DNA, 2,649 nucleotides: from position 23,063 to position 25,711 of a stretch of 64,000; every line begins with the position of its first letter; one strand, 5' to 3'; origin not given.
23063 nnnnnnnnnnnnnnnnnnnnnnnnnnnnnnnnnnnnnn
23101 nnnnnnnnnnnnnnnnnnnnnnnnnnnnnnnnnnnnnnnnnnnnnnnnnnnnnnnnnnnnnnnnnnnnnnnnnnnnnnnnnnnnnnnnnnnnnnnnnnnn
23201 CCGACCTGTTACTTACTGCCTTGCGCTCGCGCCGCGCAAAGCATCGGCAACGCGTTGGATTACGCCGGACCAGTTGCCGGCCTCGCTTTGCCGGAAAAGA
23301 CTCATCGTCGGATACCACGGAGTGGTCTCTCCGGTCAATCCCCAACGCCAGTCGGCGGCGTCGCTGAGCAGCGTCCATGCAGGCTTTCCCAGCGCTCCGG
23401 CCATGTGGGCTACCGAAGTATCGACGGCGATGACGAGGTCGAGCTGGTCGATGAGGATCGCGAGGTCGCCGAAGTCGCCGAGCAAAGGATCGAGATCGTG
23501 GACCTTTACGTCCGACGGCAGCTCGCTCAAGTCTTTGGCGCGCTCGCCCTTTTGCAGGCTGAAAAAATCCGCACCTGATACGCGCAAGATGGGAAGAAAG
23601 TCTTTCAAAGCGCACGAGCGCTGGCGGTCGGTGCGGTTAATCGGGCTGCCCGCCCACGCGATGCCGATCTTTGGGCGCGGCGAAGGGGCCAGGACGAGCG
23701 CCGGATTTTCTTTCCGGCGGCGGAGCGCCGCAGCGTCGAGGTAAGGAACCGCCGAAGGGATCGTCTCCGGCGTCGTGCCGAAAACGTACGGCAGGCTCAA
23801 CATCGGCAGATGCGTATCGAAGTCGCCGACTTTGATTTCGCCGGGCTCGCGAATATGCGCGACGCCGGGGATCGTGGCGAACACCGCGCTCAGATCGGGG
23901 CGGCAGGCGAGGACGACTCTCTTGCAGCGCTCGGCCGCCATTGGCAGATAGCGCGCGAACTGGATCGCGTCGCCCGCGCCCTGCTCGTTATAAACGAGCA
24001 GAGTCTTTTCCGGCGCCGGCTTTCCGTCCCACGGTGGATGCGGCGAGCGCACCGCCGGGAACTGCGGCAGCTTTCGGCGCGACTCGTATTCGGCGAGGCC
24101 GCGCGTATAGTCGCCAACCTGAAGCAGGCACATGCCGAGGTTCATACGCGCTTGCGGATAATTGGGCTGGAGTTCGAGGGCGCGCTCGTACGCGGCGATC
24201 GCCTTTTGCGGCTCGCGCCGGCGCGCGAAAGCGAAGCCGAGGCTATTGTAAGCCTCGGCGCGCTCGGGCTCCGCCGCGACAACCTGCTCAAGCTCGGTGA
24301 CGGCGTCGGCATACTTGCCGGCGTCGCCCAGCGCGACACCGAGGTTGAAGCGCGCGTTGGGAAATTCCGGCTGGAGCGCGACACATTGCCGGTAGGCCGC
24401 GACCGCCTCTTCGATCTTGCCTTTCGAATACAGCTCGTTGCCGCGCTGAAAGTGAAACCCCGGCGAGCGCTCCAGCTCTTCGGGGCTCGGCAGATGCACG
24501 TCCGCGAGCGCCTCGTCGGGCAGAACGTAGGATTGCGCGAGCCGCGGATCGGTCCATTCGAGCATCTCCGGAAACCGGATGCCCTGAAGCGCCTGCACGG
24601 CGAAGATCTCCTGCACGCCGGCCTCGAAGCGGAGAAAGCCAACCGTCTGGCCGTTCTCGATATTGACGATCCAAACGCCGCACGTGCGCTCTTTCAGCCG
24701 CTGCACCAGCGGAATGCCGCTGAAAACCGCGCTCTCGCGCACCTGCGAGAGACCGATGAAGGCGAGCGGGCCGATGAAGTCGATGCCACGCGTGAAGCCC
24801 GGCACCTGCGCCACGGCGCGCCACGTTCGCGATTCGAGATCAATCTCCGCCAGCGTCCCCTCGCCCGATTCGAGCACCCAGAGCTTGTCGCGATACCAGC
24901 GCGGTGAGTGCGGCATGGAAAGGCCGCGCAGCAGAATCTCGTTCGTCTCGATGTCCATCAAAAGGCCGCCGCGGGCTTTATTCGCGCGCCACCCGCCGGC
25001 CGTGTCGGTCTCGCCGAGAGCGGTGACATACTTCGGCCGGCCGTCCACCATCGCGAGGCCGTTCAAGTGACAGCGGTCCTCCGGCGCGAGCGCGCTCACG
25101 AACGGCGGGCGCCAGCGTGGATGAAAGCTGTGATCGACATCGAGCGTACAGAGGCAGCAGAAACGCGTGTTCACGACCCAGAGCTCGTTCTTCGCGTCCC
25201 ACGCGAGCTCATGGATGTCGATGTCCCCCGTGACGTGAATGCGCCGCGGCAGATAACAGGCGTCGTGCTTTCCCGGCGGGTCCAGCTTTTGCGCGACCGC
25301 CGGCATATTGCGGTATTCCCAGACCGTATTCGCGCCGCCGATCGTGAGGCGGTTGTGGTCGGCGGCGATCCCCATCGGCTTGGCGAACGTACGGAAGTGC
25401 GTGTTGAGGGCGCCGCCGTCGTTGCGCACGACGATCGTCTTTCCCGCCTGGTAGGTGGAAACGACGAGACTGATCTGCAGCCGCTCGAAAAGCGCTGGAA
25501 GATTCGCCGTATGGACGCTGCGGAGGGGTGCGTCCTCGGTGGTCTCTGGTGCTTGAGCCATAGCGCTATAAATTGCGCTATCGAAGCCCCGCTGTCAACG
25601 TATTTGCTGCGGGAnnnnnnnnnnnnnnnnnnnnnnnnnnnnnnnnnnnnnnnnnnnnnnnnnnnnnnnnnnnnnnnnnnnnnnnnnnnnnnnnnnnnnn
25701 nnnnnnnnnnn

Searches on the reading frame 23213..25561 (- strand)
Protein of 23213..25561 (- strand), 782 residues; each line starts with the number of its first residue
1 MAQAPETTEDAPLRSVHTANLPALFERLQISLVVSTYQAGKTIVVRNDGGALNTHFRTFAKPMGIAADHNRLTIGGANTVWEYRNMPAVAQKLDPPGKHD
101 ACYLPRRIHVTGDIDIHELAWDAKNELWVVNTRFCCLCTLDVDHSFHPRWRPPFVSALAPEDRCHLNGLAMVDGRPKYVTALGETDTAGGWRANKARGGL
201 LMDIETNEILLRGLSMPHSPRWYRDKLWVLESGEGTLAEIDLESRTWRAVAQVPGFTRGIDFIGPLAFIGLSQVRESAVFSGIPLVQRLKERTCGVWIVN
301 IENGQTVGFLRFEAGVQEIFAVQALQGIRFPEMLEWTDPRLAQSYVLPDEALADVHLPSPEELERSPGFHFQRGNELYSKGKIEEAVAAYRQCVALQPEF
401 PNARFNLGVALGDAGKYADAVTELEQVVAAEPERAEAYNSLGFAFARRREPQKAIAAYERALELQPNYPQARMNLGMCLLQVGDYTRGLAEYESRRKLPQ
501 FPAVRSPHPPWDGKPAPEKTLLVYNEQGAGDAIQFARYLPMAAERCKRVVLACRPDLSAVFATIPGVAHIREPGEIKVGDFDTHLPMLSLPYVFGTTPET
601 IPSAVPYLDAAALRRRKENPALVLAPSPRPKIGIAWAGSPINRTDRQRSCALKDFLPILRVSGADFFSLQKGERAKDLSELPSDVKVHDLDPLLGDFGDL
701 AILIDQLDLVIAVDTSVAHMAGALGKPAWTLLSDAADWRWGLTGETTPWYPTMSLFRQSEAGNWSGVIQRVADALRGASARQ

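Call 38: search_protein_families(library=pfam, proteins=[window:23213-25561:-], max_evalue=0.01)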
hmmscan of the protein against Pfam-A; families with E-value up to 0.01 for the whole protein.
window:23213-25561:- (782 aa): 23 families
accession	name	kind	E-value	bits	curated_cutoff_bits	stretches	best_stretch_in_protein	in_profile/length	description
PF16261.11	DUF4915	-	2.3e-131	438.2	35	1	20-334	2-316/316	Domain of unknown function (DUF4915)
PF13414.12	TPR_11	-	8.3e-26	89.8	26.8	3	374-413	1-40/42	TPR repeat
PF00515.34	TPR_1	-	5e-21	74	27.8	2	435-468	1-34/34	Tetratricopeptide repeat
PF07719.23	TPR_2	-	8.5e-21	72.8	27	2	435-468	1-34/34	Tetratricopeptide repeat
PF13432.12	TPR_16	-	3.2e-20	72.7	32.7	3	410-469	6-65/65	Tetratricopeptide repeat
PF13181.12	TPR_8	-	1.9e-16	59.2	25.7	2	370-399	4-33/34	Tetratricopeptide repeat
PF13431.12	TPR_17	-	3.7e-16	58.4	24.4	2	457-487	1-31/34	Tetratricopeptide repeat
PF14559.12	TPR_19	-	6.5e-14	52.4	25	2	378-439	2-62/68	Tetratricopeptide repeat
PF13428.12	TPR_14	-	4.1e-13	49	23.5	1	436-476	2-42/44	Tetratricopeptide repeat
PF13371.12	TPR_9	-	1.4e-11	44.7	35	2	444-493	4-53/73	Tetratricopeptide repeat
PF24575.1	TPR_Slam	-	2.8e-10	41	35.2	1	371-421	51-101/104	Surface lipoprotein assembly modifier, N-terminal TPR repeats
PF13424.12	TPR_12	-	2.1e-08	34.7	30.1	2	403-465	5-75/77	Tetratricopeptide repeat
PF23914.1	TPR_CcmH_CycH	-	2.3e-07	31.2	42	1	379-466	62-152/158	Cytochrome c-type biogenesis protein H TPR domain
PF12895.13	ANAPC3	-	9.8e-07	29.4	27.2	1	414-492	2-79/82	Anaphase-promoting complex, cyclosome, subunit 3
PF13174.12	TPR_6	-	1.4e-06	29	26.3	0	403-432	2-31/33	Tetratricopeptide repeat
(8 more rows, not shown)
